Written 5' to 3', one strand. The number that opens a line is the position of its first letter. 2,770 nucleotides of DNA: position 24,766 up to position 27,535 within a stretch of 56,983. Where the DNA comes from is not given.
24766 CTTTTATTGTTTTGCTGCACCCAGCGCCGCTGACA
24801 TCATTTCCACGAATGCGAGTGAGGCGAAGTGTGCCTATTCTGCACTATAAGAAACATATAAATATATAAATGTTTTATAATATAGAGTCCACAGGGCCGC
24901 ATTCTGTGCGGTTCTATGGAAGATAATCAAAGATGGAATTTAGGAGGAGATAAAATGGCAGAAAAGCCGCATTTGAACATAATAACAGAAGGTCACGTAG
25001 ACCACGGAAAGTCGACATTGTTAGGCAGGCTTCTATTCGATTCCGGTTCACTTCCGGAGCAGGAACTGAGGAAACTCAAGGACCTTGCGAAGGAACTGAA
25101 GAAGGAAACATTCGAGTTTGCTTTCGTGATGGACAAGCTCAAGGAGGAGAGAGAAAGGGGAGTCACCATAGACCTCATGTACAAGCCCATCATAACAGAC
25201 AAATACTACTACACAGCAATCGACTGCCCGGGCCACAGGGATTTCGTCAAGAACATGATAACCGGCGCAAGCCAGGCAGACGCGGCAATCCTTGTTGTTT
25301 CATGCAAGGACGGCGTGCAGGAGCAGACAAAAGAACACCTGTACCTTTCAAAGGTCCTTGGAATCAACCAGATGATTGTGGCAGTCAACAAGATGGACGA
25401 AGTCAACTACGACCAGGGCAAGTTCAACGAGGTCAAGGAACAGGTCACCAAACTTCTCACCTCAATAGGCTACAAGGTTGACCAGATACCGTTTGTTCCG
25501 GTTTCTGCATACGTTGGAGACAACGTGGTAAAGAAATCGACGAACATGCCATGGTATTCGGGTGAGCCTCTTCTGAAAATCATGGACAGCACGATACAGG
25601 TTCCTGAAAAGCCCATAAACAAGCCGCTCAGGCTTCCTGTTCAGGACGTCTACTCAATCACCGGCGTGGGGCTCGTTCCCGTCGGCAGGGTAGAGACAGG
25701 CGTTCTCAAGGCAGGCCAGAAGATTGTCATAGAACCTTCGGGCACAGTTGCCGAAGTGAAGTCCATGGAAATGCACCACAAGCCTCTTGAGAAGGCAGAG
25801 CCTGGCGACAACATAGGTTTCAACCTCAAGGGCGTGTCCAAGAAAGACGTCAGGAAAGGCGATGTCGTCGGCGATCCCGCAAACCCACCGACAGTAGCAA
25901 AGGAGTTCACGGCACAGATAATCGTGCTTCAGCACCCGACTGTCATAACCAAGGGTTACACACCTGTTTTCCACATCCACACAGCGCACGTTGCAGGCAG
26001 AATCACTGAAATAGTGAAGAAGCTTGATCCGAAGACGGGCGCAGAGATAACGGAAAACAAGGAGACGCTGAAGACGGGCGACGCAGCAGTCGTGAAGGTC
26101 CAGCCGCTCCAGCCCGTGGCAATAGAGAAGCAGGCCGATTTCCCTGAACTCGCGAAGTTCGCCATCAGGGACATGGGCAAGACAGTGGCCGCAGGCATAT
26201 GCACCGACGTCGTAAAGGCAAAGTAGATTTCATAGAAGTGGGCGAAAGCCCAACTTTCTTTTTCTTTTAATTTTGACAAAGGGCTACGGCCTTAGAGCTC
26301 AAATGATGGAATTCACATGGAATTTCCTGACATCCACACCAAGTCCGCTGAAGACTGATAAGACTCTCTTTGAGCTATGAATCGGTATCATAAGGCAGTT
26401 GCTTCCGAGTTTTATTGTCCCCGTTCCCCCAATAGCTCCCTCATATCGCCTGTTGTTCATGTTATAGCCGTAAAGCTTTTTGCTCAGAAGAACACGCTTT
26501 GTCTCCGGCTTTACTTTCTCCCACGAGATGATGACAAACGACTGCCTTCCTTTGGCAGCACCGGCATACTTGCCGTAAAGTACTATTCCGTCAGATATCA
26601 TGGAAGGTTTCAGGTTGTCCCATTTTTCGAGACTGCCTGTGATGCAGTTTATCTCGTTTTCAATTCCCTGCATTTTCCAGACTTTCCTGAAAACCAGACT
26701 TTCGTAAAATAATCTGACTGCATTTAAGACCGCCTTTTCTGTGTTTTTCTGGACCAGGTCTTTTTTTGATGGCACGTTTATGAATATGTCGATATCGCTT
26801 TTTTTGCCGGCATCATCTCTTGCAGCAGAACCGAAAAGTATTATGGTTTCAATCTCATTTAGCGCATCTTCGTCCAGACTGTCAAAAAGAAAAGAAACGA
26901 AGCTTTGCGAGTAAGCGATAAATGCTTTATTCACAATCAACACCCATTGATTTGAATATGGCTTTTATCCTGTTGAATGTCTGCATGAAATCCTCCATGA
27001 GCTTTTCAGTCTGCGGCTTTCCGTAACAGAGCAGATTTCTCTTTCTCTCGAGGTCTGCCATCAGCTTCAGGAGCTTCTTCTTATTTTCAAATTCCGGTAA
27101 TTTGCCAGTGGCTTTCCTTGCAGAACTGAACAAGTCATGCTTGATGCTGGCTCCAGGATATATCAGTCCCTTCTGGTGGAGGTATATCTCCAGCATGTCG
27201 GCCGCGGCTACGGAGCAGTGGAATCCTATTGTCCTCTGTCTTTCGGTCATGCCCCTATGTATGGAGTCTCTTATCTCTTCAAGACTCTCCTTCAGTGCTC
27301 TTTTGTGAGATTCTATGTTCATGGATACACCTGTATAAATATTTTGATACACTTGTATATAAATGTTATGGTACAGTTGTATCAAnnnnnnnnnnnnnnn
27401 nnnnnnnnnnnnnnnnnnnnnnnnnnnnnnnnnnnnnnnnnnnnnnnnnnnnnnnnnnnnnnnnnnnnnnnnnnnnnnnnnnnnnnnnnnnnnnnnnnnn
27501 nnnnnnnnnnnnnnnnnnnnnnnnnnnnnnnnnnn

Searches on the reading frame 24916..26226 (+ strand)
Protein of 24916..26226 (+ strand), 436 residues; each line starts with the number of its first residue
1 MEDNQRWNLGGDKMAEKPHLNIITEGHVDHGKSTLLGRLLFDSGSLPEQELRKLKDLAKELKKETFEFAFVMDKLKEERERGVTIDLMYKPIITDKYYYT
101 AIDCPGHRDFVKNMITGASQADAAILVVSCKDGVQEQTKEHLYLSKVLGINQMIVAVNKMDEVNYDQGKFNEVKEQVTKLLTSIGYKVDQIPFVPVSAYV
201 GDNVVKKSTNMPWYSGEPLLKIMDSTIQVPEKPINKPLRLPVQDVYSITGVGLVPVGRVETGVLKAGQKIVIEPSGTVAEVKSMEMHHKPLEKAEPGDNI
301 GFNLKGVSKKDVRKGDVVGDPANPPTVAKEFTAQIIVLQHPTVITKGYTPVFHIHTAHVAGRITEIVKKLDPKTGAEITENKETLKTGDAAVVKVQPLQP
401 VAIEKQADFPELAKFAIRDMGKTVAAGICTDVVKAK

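Call 16: search_protein_families(library=pfam, proteins=[window:24916-26226:+])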
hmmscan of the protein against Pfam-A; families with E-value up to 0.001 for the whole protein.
window:24916-26226:+ (436 aa): 6 families
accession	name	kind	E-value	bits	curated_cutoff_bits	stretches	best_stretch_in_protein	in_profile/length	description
PF00009.33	GTP_EFTU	-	4.9e-57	193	26.5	1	17-226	1-185/188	Elongation factor Tu GTP binding domain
PF22594.2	GTP-eEF1A_C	-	1.3e-33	115.8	27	1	330-430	1-101/101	GTP-eEF1A C-terminal domain-like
PF03143.23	GTP_EFTU_D3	-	2.5e-28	98.9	27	1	325-432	2-105/106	Elongation factor Tu C-terminal domain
PF03144.31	GTP_EFTU_D2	-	7.9e-19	68.3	30.3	1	252-318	1-72/73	Elongation factor Tu domain 2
PF01926.29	MMR_HSR1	-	0.00015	22.3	21.9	0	76-159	25-113/113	50S ribosome-binding GTPase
PF14578.12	GTP_EFTU_D4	-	0.00019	21.7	23.8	1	256-318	21-85/86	Elongation factor Tu domain 4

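Call 73: find_homologous_proteins(query=window:24955-26226:+, max_evalue=1e-50)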
Query window:24955-26226:+ (423 aa): 8000 proteins with E <= 1e-50 among 8000 candidates; the best 120 are listed.
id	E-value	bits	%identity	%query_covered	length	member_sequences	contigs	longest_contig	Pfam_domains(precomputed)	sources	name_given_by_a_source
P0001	6.0e-254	860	90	100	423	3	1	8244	PF03143.24,PF22594.3,PF00009.34,PF03144.32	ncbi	-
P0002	7.6e-254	860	89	100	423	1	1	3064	PF03143.24,PF14578.13,PF22594.3,PF00009.34,PF03144.32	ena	-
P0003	1.4e-253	859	90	100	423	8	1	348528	PF03143.24,PF14578.13,PF22594.3,PF00009.34,PF03144.32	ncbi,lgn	-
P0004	1.3e-252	856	89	100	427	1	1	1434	PF03143.24,PF22594.3,PF00009.34,PF03144.32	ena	-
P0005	9.1e-251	850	89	100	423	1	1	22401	PF03143.24,PF14578.13,PF22594.3,PF00009.34,PF03144.32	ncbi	-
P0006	1.0e-250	849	89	100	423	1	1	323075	PF03143.24,PF14578.13,PF22594.3,PF00009.34,PF03144.32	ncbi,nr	ncbi:MAG: translation elongation factor EF-1 subunit alpha [Candidatus Aenigmarchaeota archaeon]|nr:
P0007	3.0e-248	841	87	100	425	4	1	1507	PF03143.24,PF22594.3,PF00009.34,PF03144.32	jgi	jgi:elongation factor 1-alpha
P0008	6.5e-247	837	86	100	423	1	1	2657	PF01926.30,PF03143.24,PF22594.3,PF00009.34,PF03144.32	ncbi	-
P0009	2.8e-245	832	86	100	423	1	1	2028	PF03143.24,PF14578.13,PF22594.3,PF00009.34,PF03144.32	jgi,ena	-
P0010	2.0e-243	825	85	100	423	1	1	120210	PF01926.30,PF03143.24,PF14578.13,PF22594.3,PF00009.34,PF03144.32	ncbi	-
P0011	7.7e-242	820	84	100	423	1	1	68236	PF01926.30,PF03143.24,PF22594.3,PF00009.34,PF03144.32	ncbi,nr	ncbi:MAG: translation elongation factor EF-1 subunit alpha [Candidatus Aenigmarchaeota archaeon]|nr:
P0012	2.1e-241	819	85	100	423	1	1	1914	PF01926.30,PF03143.24,PF22594.3,PF00009.34,PF03144.32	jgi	jgi:elongation factor 1-alpha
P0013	2.4e-240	815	86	100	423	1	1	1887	PF01926.30,PF03143.24,PF14578.13,PF22594.3,PF00009.34,PF03144.32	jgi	-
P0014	3.1e-240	815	85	100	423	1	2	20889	PF01926.30,PF03143.24,PF14578.13,PF22594.3,PF00009.34,PF03144.32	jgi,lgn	-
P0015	1.1e-239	813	84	100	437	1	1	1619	PF01926.30,PF03143.24,PF22594.3,PF00009.34,PF03144.32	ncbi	-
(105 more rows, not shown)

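Call 74: find_encoding_contigs(protein=P0003, flank=10000, max_places=2)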
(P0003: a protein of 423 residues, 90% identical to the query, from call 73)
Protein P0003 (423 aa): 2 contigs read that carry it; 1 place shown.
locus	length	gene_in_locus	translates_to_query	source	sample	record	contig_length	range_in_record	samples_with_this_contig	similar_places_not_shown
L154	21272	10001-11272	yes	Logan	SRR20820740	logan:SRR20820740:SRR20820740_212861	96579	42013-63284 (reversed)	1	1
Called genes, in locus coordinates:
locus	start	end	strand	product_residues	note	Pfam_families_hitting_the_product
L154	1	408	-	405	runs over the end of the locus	PF03463:eRF1_1, PF18854:baeRF_family10, PF03464:eRF1_2, PF18859:acVLRF1, PF03465:eRF1_3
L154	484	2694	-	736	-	PF00009:GTP_EFTU, PF22042:EF-G_D2, PF03144:GTP_EFTU_D2, PF14492:EFG_III, PF03764:EFG_IV, PF00679:EFG_C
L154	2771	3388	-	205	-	PF01381:HTH_3 (weak)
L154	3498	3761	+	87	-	-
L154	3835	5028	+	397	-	-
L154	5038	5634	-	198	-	PF00177:Ribosomal_S7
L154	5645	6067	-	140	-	PF00164:Ribosom_S12_S23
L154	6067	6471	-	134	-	PF07650:KH_2, PF13083:KH_KhpA-B (faint), PF00013:KH_1 (faint), PF26594:KH_NusA_2nd (weak)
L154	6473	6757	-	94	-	PF01248:Ribosomal_L7Ae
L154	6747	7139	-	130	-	PF00410:Ribosomal_S8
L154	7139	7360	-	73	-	PF00253:Ribosomal_S14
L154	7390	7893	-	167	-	PF00281:Ribosomal_L5, PF00673:Ribosomal_L5_C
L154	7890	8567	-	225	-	PF08071:RS4NT, PF01479:S4 (faint), PF00900:Ribosomal_S4e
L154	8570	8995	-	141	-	PF16906:Ribosomal_L26, PF00467:KOW (faint)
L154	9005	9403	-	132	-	PF00238:Ribosomal_L14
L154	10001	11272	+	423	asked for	PF00009:GTP_EFTU, PF14578:GTP_EFTU_D4 (weak), PF03144:GTP_EFTU_D2, PF03143:GTP_EFTU_D3, PF22594:GTP-eEF1A_C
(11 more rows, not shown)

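Call 75: find_encoding_contigs(protein=P0006, flank=10000, max_places=2)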
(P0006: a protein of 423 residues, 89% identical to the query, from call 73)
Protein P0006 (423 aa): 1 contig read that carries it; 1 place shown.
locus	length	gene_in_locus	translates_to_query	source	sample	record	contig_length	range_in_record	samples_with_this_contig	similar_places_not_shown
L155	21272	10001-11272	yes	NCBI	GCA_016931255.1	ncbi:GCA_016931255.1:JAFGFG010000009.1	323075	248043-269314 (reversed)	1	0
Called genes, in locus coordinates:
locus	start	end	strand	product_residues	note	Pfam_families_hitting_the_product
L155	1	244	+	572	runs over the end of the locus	PF00009:GTP_EFTU, PF01926:MMR_HSR1 (faint), PF03144:GTP_EFTU_D2 (faint), PF11987:IF-2, PF14578:GTP_EFTU_D4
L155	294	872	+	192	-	PF00352:TBP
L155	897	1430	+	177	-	PF01569:PAP2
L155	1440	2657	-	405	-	PF03463:eRF1_1, PF18854:baeRF_family10, PF03464:eRF1_2, PF18859:acVLRF1, PF03465:eRF1_3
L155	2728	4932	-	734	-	PF00009:GTP_EFTU, PF22042:EF-G_D2, PF03144:GTP_EFTU_D2, PF14492:EFG_III, PF03764:EFG_IV, PF00679:EFG_C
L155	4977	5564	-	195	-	PF00177:Ribosomal_S7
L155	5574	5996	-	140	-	PF00164:Ribosom_S12_S23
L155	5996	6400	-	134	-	PF07650:KH_2 (weak), PF13083:KH_KhpA-B (faint), PF00013:KH_1 (faint), PF26594:KH_NusA_2nd (weak)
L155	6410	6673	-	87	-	PF01248:Ribosomal_L7Ae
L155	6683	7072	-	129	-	PF00410:Ribosomal_S8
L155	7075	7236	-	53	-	PF00253:Ribosomal_S14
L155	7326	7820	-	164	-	PF00281:Ribosomal_L5, PF00673:Ribosomal_L5_C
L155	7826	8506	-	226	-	PF08071:RS4NT, PF01479:S4 (weak), PF00900:Ribosomal_S4e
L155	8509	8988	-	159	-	PF16906:Ribosomal_L26, PF00467:KOW (weak)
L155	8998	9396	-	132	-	PF00238:Ribosomal_L14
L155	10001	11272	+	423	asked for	PF00009:GTP_EFTU, PF14578:GTP_EFTU_D4 (faint), PF03144:GTP_EFTU_D2, PF03143:GTP_EFTU_D3, PF22594:GTP-eEF1A_C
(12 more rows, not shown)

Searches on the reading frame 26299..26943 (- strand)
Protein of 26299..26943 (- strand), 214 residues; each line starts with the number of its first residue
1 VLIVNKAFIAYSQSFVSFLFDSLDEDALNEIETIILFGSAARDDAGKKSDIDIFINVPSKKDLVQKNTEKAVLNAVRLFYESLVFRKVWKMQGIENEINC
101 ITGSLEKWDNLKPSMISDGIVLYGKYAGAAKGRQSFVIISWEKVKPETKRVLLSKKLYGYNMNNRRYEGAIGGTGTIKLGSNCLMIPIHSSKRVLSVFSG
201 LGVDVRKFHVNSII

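Call 16: search_protein_families(library=pfam, proteins=[window:26299-26943:-])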
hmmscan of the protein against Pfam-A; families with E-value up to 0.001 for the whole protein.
window:26299-26943:- (214 aa): 2 families
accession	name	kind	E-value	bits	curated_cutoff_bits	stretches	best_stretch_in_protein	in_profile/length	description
PF01909.29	NTP_transf_2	-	3.5e-09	37.4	21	1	31-69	14-55/93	Nucleotidyltransferase domain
PF18765.7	Polbeta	-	2.4e-08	34.5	26.9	1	29-66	11-48/93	Polymerase beta, Nucleotidyltransferase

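Call 64: find_encoding_contigs(protein=window:26299-26943:-, flank=4000, max_places=10)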
Protein window:26299-26943:- (214 aa): no gene with exactly this product is on record in the collection.

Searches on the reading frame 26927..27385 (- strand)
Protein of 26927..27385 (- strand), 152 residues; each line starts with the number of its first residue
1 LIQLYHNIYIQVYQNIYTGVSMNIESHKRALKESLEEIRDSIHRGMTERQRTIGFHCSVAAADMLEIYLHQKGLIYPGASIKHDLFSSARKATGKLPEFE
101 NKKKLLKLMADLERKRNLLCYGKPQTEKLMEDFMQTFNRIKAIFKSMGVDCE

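Call 16: search_protein_families(library=pfam, proteins=[window:26927-27385:-])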
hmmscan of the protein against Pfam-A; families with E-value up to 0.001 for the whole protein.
window:26927-27385:- (152 aa): 0 families

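Call 66: find_encoding_contigs(protein=window:26927-27322:-, flank=4000, max_places=10)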
Protein window:26927-27322:- (131 aa): 6 contigs read that carry it; 4 places shown.
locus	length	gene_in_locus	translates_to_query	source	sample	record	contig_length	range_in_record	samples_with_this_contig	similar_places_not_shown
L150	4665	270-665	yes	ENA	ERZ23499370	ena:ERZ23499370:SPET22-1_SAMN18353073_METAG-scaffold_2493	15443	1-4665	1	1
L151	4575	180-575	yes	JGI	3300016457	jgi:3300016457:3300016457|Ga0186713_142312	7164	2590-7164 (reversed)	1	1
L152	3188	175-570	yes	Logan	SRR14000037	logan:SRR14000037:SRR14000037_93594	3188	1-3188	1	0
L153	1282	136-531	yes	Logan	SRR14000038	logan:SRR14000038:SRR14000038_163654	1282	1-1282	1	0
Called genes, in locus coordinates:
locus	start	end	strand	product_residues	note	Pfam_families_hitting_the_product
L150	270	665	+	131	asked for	-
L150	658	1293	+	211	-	PF01909:NTP_transf_2, PF18765:Polbeta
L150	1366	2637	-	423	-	PF00009:GTP_EFTU, PF03144:GTP_EFTU_D2, PF03143:GTP_EFTU_D3, PF22594:GTP-eEF1A_C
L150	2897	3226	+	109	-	PF00366:Ribosomal_S17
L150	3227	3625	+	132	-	PF00238:Ribosomal_L14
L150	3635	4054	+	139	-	PF16906:Ribosomal_L26, PF00467:KOW (weak)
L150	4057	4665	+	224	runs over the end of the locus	PF08071:RS4NT, PF01479:S4 (faint), PF00900:Ribosomal_S4e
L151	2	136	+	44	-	?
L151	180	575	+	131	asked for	-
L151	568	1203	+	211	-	PF01909:NTP_transf_2, PF18765:Polbeta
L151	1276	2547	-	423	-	PF00009:GTP_EFTU, PF03144:GTP_EFTU_D2, PF03143:GTP_EFTU_D3, PF22594:GTP-eEF1A_C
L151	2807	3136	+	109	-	PF00366:Ribosomal_S17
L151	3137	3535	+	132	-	PF00238:Ribosomal_L14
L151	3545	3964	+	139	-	PF16906:Ribosomal_L26, PF00467:KOW (weak)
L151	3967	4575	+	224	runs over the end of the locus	PF08071:RS4NT, PF01479:S4 (faint), PF00900:Ribosomal_S4e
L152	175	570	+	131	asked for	-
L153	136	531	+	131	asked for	-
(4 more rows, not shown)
